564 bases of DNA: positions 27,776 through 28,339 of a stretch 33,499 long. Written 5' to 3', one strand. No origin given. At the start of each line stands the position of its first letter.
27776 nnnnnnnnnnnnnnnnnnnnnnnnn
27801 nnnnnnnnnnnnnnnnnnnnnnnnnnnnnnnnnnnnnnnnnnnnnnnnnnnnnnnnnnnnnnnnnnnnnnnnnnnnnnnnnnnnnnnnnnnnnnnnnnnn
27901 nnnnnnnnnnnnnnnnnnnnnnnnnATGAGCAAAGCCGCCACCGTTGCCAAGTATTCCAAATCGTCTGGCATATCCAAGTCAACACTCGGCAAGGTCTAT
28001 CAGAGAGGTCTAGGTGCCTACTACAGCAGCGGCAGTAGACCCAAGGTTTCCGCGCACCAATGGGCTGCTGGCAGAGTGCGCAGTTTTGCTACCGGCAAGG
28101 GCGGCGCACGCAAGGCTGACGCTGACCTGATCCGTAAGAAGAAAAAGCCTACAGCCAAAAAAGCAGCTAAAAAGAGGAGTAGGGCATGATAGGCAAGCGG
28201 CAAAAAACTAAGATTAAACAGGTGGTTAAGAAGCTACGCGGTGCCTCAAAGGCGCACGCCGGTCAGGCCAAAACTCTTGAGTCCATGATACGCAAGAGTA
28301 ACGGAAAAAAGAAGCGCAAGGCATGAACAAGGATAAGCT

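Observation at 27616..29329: Array of seven translationally coupled, extremely cationic mini-proteins bracketing the endolysin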

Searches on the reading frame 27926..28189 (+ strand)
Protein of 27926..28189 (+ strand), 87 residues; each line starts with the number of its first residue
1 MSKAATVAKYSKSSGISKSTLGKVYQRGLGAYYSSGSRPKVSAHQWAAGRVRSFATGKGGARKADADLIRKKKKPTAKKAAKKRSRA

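Call 3: search_protein_families(library=pfam, max_evalue=1, proteins=[window:27926-28189:+])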
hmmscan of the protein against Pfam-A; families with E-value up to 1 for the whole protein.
window:27926-28189:+ (87 aa): 1 family
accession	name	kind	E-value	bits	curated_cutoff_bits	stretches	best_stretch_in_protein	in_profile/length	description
PF19141.5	DUF5824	-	8.8e-13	49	25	1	10-67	63-123/127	Family of unknown function (DUF5824)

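Call 4: search_protein_families(library=phrogs, max_evalue=1, proteins=[window:27926-28189:+])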
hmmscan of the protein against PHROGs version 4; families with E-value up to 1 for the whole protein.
window:27926-28189:+ (87 aa): 3 families
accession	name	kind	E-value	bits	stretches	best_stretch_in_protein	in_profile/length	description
phrog_28338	-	unknown function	1.3e-15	58.6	1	2-78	14-88/89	-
phrog_36899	-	unknown function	0.031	15.6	1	12-71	33-94/130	-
phrog_575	-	integration and excision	0.086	14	1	5-28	14-37/71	Cox-like excisionase and repressor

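Call 59: find_homologous_proteins(query=window:27926-28186:+, max_evalue=0.001)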
Query window:27926-28186:+ (87 aa): 809 proteins with E <= 0.001 among 810 candidates; the best 120 are listed.
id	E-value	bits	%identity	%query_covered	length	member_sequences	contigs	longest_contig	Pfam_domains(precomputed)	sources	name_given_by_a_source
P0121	2.8e-42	160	95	100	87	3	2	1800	PF19141.6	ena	-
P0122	3.1e-41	156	94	100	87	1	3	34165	PF19141.6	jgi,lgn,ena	-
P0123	1.2e-39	151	91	99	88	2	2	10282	PF19141.6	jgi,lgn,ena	-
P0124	7.6e-38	146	97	78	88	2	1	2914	PF19141.6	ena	-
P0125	2.6e-37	144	96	80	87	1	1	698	PF19141.6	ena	-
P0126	2.8e-37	144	96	80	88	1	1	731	PF19141.6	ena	-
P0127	9.8e-37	142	96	80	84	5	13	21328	PF19141.6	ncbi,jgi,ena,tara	tara:strand:+ start:34 stop:288 length:255 start_codon:yes stop_codon:yes gene_type:complete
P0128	3.0e-35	137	87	80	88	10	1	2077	PF19141.6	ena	-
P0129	1.2e-34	135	97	80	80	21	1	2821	PF19141.6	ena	-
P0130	1.8e-34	135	89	80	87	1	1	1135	PF19141.6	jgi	-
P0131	2.7e-34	134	87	80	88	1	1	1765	PF19141.6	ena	-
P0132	4.8e-34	134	87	80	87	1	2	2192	PF19141.6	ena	-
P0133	2.4e-33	131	90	78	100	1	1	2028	PF19141.6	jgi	-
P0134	1.3e-32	129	89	84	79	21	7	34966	PF19141.6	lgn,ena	-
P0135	2.0e-32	128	90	84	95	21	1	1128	PF19141.6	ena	-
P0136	2.3e-32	128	90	80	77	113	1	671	PF19141.6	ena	-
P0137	2.3e-32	128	87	79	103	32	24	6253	PF19141.6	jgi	jgi:transglutaminase/protease-like cytokinesis protein 3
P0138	2.6e-32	128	90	80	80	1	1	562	PF19141.6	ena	-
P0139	3.3e-32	128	89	84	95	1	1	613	PF19141.6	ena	-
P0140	4.9e-32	127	90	84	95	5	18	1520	PF19141.6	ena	-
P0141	5.2e-32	127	91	78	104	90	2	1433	PF19141.6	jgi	-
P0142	5.2e-32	127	88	85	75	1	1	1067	PF19141.6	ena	-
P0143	6.7e-32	127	89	83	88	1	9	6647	PF19141.6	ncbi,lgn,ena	-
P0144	7.8e-32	127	90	80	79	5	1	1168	PF19141.6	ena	-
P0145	8.2e-32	126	89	80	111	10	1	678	PF19141.6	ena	-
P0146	8.3e-32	126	90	80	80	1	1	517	PF19141.6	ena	-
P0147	8.3e-32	126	91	80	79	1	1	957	PF19141.6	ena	-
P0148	9.0e-32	126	89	82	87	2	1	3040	PF19141.6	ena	-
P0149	9.4e-32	126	89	83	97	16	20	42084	PF19141.6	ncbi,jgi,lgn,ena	-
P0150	9.7e-32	126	86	84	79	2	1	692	PF19141.6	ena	-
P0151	9.8e-32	126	93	78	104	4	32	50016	PF19141.6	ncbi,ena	-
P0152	9.8e-32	126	91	78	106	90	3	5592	PF19141.6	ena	-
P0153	1.1e-31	126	89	80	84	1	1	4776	PF19141.6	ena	-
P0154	1.4e-31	126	86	89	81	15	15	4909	PF19141.6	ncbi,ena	-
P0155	1.4e-31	126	87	80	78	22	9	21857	PF19141.6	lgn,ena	-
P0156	1.5e-31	126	89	80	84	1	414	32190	PF19141.6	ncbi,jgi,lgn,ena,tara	jgi:hypothetical protein|tara:strand:+ start:52 stop:306 length:255 start_codon:yes stop_codon:yes g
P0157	1.5e-31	126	88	79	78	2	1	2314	PF19141.6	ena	-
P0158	1.7e-31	125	90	80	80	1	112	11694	PF19141.6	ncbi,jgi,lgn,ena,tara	jgi:hypothetical protein|tara:strand:- start:140 stop:382 length:243 start_codon:yes stop_codon:yes 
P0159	1.7e-31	125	90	84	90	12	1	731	PF19141.6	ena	-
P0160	1.8e-31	125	90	80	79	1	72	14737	PF19141.6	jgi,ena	jgi:hypothetical protein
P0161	1.8e-31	125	90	84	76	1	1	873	PF19141.6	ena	-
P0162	1.9e-31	125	91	78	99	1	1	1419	PF19141.6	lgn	-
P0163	2.0e-31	125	85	84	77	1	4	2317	PF19141.6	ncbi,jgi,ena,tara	tara:strand:- start:15 stop:248 length:234 start_codon:yes stop_codon:yes gene_type:complete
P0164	2.6e-31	125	89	80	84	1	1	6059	PF19141.6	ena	-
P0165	3.0e-31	125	87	80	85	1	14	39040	PF19141.6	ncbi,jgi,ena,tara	tara:strand:- start:548 stop:805 length:258 start_codon:yes stop_codon:yes gene_type:complete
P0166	3.0e-31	125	83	90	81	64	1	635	PF19141.6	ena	-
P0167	3.1e-31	125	85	85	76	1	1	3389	PF19141.6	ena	-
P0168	3.1e-31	125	87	80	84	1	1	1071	PF19141.6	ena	-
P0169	3.2e-31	125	89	84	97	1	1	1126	PF19141.6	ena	-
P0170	3.4e-31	125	86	87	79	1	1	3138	PF19141.6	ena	-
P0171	3.4e-31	124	91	77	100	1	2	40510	PF19141.6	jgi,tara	tara:strand:- start:4063 stop:4365 length:303 start_codon:yes stop_codon:yes gene_type:complete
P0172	3.4e-31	124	91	77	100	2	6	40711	PF19141.6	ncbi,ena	-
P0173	3.5e-31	124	87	80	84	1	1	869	PF19141.6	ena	-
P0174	3.9e-31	124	87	80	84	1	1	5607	PF19141.6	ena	-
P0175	4.0e-31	124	87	80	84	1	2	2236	PF19141.6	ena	-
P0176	4.1e-31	124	89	80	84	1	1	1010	PF19141.6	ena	-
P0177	4.7e-31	124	88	79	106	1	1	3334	PF19141.6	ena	-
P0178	4.9e-31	124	89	80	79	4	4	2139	PF19141.6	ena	-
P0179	4.9e-31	124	91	78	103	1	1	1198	PF19141.6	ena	-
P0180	5.0e-31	124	89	80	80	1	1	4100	PF19141.6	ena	-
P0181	5.1e-31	124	88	78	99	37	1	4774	PF19141.6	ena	-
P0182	5.1e-31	124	87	80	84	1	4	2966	PF19141.6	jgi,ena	jgi:hypothetical protein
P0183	5.2e-31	124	83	89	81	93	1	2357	PF19141.6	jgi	-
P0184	5.6e-31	124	87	79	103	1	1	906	PF19141.6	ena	-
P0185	6.3e-31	124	90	80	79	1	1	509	PF19141.6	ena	-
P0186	6.4e-31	124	89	80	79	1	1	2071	PF19141.6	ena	-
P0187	6.6e-31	124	84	85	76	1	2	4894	PF19141.6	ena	-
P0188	7.0e-31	124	90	78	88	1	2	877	PF19141.6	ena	-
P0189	7.2e-31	123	87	80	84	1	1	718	PF19141.6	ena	-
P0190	7.3e-31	123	87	80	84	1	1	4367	PF19141.6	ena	-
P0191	7.7e-31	123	89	80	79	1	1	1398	PF19141.6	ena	-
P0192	8.1e-31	123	91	78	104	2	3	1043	PF19141.6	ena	-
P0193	8.9e-31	123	86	84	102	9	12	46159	PF19141.6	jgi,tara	jgi:hypothetical protein|tara:strand:+ start:2747 stop:3055 length:309 start_codon:yes stop_codon:ye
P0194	9.4e-31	123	85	85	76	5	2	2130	PF19141.6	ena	-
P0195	1.0e-30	123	81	90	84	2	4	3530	PF19141.6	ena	-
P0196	1.1e-30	123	87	80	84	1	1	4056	PF19141.6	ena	-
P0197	1.2e-30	123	82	90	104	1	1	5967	PF19141.6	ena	-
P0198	1.3e-30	123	89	80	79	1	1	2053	PF19141.6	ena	-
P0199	1.6e-30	122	91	77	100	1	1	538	PF19141.6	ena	-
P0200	1.8e-30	122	86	80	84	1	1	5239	PF19141.6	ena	-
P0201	1.8e-30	122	82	85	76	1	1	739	PF19141.6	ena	-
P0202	1.9e-30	122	87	80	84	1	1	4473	PF19141.6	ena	-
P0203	1.9e-30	122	91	75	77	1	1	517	PF19141.6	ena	-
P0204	1.9e-30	122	88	84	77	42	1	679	PF19141.6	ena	-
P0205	2.1e-30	122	89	80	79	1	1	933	PF19141.6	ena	-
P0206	2.2e-30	122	90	78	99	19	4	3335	PF19141.6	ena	-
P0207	2.2e-30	122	90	79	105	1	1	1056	PF19141.6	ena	-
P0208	2.4e-30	122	87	80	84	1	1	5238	PF19141.6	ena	-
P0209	2.5e-30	122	85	84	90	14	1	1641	PF19141.6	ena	-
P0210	2.5e-30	122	87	80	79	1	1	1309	PF19141.6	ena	-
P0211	2.5e-30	122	91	77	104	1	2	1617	PF19141.6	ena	-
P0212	2.7e-30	122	87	80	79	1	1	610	PF19141.6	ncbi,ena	-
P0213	2.8e-30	122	90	78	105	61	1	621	PF19141.6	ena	-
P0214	2.8e-30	122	86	85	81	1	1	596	PF19141.6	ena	-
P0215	2.8e-30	122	84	85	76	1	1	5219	PF19141.6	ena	-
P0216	2.9e-30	122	81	80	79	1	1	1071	PF19141.6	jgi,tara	tara:strand:+ start:181 stop:420 length:240 start_codon:yes stop_codon:yes gene_type:complete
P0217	3.0e-30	122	88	79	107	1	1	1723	PF19141.6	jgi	-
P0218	3.1e-30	121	85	84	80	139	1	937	PF19141.6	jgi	-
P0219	3.2e-30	121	87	80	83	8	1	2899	PF19141.6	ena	-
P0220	3.4e-30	121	87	80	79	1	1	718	PF19141.6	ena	-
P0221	3.4e-30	121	87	80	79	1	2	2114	PF19141.6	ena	-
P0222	3.6e-30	121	87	78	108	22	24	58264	PF19141.6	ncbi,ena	-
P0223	3.6e-30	121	87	80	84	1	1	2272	PF19141.6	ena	-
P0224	3.8e-30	121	86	80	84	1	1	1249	PF19141.6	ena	-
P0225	3.9e-30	121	84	84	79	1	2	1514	PF19141.6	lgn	-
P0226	3.9e-30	121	87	80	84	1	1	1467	PF19141.6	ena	-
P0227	4.0e-30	121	83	89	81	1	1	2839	PF19141.6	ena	-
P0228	4.0e-30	121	87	80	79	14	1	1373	PF19141.6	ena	-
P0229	4.0e-30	121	88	78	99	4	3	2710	PF19141.6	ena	-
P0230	4.6e-30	121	87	79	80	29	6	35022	PF19141.6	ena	-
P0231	4.8e-30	121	81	85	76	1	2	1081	PF19141.6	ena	-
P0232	5.0e-30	121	82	84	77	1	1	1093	PF19141.6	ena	-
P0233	5.0e-30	121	85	84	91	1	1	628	PF19141.6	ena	-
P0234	5.3e-30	121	82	89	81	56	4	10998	PF19141.6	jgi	-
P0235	5.6e-30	121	81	90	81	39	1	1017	PF19141.6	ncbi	-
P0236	5.7e-30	121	84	89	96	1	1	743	PF19141.6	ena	-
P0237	5.9e-30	121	86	80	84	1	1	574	PF19141.6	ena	-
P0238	6.7e-30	120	87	80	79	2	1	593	PF19141.6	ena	-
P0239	7.9e-30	120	86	83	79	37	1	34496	PF19141.6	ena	-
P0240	8.9e-30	120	82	91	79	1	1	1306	PF19141.6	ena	-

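Call 69: search_dna_similar(query=window:27926-28186:+, collection=phages, mode=protein, max_rows=60, rows=spread, max_evalue=0.01)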
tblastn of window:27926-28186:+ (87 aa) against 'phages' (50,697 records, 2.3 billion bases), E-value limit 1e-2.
Records with a match: 14; places in all: 14; records where one place covers at least 80% of the query: 0.
Best place of each record, by identity: 60-80% 5; <60% 9.
By first word of the organism name: Methylophilales 4; Pelagibacter 3; Prochlorococcus 3; Cyanophage 2; Phage 1; Roseobacter 1.
By host as written in the record: Prochlorococcus MED4 4; Methylophilales_sp._H5P1 4; Candidatus Pelagibacter sp. FZCC0015 1; Prochlorococcus marinus subsp. pastoris str. CCMP1986 1; Candidatus Pelagibacter sp. HTCC7211 1; Candidatus Pelagibacter sp. HTCC1062 1; - 1; Roseobacter sp. FZCC0197 1.
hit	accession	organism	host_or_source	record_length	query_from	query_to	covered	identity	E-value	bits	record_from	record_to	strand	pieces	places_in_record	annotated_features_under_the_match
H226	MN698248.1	Pelagibacter phage HTVC202P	Candidatus Pelagibacter sp. FZCC0015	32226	3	70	78%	44.1%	6e-6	48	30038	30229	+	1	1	hypothetical protein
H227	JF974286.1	Prochlorococcus phage MED4-184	Prochlorococcus MED4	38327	21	68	55%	62.5%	8e-8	53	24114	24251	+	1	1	hypothetical protein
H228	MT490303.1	Prochlorococcus phage P-HS2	Prochlorococcus marinus subsp. pastoris ...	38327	21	68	55%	62.5%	8e-8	53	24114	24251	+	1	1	hypothetical protein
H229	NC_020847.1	Prochlorococcus phage MED4-184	Prochlorococcus MED4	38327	21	68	55%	62.5%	8e-8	53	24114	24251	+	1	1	hypothetical protein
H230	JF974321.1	Cyanophage MED4-117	Prochlorococcus MED4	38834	21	68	55%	62.5%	8e-8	53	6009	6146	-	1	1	hypothetical protein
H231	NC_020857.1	Cyanophage MED4-117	Prochlorococcus MED4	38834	21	68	55%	62.5%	8e-8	53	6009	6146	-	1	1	hypothetical protein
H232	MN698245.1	Pelagibacter phage HTVC111P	Candidatus Pelagibacter sp. HTCC7211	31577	8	68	70%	47.5%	5e-7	51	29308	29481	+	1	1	hypothetical protein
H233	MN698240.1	Pelagibacter phage HTVC026P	Candidatus Pelagibacter sp. HTCC1062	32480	8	65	67%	50.0%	3e-7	51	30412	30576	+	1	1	hypothetical protein (x2)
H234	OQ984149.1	Phage C48C1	-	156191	7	68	71%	42.9%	3e-5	46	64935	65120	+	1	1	hypothetical protein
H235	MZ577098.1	Methylophilales phage Melnitz-3 EXVC039M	Methylophilales_sp._H5P1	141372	11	68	67%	44.8%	2e-5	46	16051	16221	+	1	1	hypothetical protein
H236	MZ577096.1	Methylophilales phage Melnitz-2 EXVC040M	Methylophilales_sp._H5P1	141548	11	68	67%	44.8%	2e-5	46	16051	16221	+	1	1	hypothetical protein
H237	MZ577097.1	Methylophilales phage Melnitz EXVC044M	Methylophilales_sp._H5P1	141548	11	68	67%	44.8%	2e-5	46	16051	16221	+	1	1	hypothetical protein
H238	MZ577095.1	Methylophilales phage Melnitz-1 EXVC043M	Methylophilales_sp._H5P1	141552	11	68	67%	44.8%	2e-5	46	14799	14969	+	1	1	hypothetical protein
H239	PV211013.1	Roseobacter phage CRP-823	Roseobacter sp. FZCC0197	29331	20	69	57%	45.6%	1e-3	41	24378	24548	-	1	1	major capsid protein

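Call 70: get_annotated_region(hit=H239, flank=3000)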
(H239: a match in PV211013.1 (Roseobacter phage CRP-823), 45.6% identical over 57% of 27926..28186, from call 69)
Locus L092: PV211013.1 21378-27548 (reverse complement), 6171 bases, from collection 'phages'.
description: Roseobacter phage CRP-823, complete genome.
organism: Roseobacter phage CRP-823 (NCBI taxid 3417983)
taxonomy: Viruses; Duplodnaviria; Heunggongvirae; Uroviricota; Caudoviricetes
host: Roseobacter sp. FZCC0197; source: seawater; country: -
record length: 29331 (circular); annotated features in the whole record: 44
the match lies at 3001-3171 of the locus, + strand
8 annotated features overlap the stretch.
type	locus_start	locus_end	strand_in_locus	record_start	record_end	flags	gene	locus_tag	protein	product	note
CDS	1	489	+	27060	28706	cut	-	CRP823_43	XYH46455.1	terminase large subunit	-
CDS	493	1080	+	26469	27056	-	-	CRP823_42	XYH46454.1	hypothetical protein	-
CDS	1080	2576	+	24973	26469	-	-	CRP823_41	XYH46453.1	portal protein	-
CDS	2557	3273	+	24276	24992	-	-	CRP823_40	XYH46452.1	major capsid protein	-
CDS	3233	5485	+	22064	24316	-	-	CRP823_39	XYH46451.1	major capsid protein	-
CDS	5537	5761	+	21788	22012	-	-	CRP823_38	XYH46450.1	hypothetical protein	-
CDS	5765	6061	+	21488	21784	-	-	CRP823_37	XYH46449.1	head-tail joining protein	-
CDS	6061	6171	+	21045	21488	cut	-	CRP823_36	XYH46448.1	tail terminator protein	-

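Call 71: get_annotated_region(hit=H227, flank=3000)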
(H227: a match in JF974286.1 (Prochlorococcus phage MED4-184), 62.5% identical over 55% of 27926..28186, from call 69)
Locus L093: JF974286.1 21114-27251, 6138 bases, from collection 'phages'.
description: Cyanophage MED4-184 genomic sequence.
organism: Prochlorococcus phage MED4-184 (NCBI taxid 889955)
taxonomy: Viruses; Duplodnaviria; Heunggongvirae; Uroviricota; Caudoviricetes
host: Prochlorococcus MED4; source: ALOHA; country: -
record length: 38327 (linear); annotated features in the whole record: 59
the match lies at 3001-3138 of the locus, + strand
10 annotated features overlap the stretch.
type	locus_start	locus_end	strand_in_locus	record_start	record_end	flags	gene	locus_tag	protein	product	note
CDS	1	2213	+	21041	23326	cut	-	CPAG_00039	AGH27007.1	hypothetical protein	-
CDS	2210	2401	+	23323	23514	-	-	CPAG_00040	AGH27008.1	hypothetical protein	-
CDS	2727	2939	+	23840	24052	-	-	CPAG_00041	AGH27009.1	hypothetical protein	-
CDS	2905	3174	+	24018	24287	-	-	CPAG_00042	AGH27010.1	hypothetical protein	-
CDS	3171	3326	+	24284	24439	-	-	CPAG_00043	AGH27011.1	hypothetical protein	-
CDS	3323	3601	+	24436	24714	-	-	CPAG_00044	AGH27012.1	hypothetical protein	-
CDS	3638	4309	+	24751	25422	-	-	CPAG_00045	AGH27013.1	hypothetical protein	-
CDS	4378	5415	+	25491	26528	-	-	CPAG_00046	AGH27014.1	hypothetical protein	-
CDS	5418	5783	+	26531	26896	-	-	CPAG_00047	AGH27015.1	hypothetical protein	-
CDS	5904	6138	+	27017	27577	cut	-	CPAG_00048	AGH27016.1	hypothetical protein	-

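Call 72: get_annotated_region(hit=H226, flank=3000)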
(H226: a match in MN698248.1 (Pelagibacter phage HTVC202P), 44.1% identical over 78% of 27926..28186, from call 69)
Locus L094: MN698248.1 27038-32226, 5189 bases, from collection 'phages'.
description: Pelagibacter phage HTVC202P, complete genome.
organism: Pelagibacter phage HTVC202P (NCBI taxid 2686464)
taxonomy: Viruses; Duplodnaviria; Heunggongvirae; Uroviricota; Caudoviricetes
host: Candidatus Pelagibacter sp. FZCC0015; source: seawater; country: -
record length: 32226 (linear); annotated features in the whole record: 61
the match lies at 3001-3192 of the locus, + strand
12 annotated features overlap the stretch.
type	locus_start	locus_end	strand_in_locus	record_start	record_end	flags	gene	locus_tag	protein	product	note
CDS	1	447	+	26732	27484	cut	-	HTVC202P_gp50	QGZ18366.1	hypothetical protein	-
CDS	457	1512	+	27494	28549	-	-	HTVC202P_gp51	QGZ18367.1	hypothetical protein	-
CDS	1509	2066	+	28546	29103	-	-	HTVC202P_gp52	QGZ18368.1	hypothetical protein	-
CDS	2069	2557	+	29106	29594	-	-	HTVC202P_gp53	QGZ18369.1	peptidase M15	-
CDS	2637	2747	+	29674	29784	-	-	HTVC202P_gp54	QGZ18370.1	hypothetical protein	-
CDS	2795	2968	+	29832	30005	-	-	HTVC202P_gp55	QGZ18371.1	hypothetical protein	-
CDS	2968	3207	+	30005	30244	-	-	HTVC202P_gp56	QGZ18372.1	hypothetical protein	-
CDS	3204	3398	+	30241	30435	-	-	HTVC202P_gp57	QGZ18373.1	hypothetical protein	-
CDS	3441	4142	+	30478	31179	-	-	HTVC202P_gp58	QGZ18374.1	putative phosphodiesterase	-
CDS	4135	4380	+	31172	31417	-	-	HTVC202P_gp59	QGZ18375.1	hypothetical protein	-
CDS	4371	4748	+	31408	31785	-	-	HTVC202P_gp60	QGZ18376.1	hypothetical protein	-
CDS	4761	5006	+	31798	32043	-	-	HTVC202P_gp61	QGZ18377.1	hypothetical protein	-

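Call 82: predict_structure(alignment_id=A2)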
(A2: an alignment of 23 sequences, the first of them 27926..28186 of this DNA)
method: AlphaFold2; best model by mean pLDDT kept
length: 87 residues; sequences in the alignment: 23
mean_pLDDT: 77.2   pTM: 0.63
mean pLDDT of the five models: 77.2, 75.1, 74.8, 74.4, 73.3
residues with pLDDT >= 90: 10; 70-90: 50; 50-70: 26; < 50: 1
segments of 3 or more residues with pLDDT < 50: none
pLDDT, mean of each block of 10 residues (from residue 1): 85 86 90 76 88 83 72 54 54
secondary structure, 60 per line:
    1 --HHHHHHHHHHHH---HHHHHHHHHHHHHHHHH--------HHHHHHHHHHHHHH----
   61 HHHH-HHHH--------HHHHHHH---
elements in order: H3-14 H18-34 H43-56 H61-64 H66-69 H78-84

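Call 86: fold_search(model_id=the predicted structure, library=pdb)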
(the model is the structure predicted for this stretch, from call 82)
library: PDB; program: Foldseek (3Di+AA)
matches with E <= 10: 54; with E <= 0.001: 0
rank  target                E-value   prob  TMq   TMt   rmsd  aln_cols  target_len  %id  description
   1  7m4y_g                1.6e+00  0.23  0.35  0.25   6.8        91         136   19  A. baumannii Ribosome-Eravacycline complex: E-site tRNA 70S (released 2021-05-19)
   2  8aaj_A                2.1e+00  0.41  0.39  0.12   7.7        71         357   18  Crystal structure of the Pyrococcus abyssi RPA (apo form) (released 2023-05-03)
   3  6by1_BG               2.1e+00  0.18  0.33  0.25   7.4        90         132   18  E. coli pH03H9 complex (released 2019-02-27)
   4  8aa9_B                2.3e+00  0.47  0.40  0.22   3.4        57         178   16  Crystal structure of the Rpa1 AROD-OB-1 domains (released 2023-05-03)
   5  7m4x_g                2.4e+00  0.25  0.36  0.24   3.5        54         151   20  A. baumannii Ribosome-Eravacycline complex: P-site tRNA 70S (released 2021-05-19)
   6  6v3e_g                2.6e+00  0.21  0.31  0.22   5.2        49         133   24  Cryo-EM structure of the Acinetobacter baumannii Ribosome: 30S subunit (released 2020-02-05)
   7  6by1_AG               2.6e+00  0.16  0.34  0.25   7.1        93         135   17  E. coli pH03H9 complex (released 2019-02-27)
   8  9gup_H                2.7e+00  0.20  0.35  0.24   6.9       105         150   14  30S mRNA delivery complex (open head) (released 2024-11-20)
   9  8aa9_A                2.9e+00  0.44  0.40  0.22   3.4        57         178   16  Crystal structure of the Rpa1 AROD-OB-1 domains (released 2023-05-03)
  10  4wsm_6E               3.2e+00  0.20  0.36  0.24   6.6        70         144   24  Complex of 70S ribosome with tRNA-Leu and mRNA with G-U mismatch in the first position in the A- and P-sites (released 2015-06-10)
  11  8cf1_G                3.4e+00  0.18  0.35  0.24   6.7       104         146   14  Tetracycline bound to the 30S head (released 2023-07-26)
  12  4v95_AG               3.9e+00  0.15  0.34  0.22   3.8        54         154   26  Crystal structure of YAEJ bound to the 70S ribosome (released 2014-07-09)
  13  9qh4_C                3.9e+00  0.10  0.31  0.15   6.8        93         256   14  NorQ hexamer from Paracoccus denitrificans (released 2026-03-25)
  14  9isn_F                3.9e+00  0.08  0.28  0.24   8.4        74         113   16  Cryo-EM structure of Streptomyces coelicolor sigma factor shbA transcription initiation complex (released 2025-05-14)
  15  8c5z_A                4.2e+00  0.28  0.39  0.12   3.7        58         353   16  RPA tetrameric supercomplex with AROD-OB-1 (released 2023-05-10)
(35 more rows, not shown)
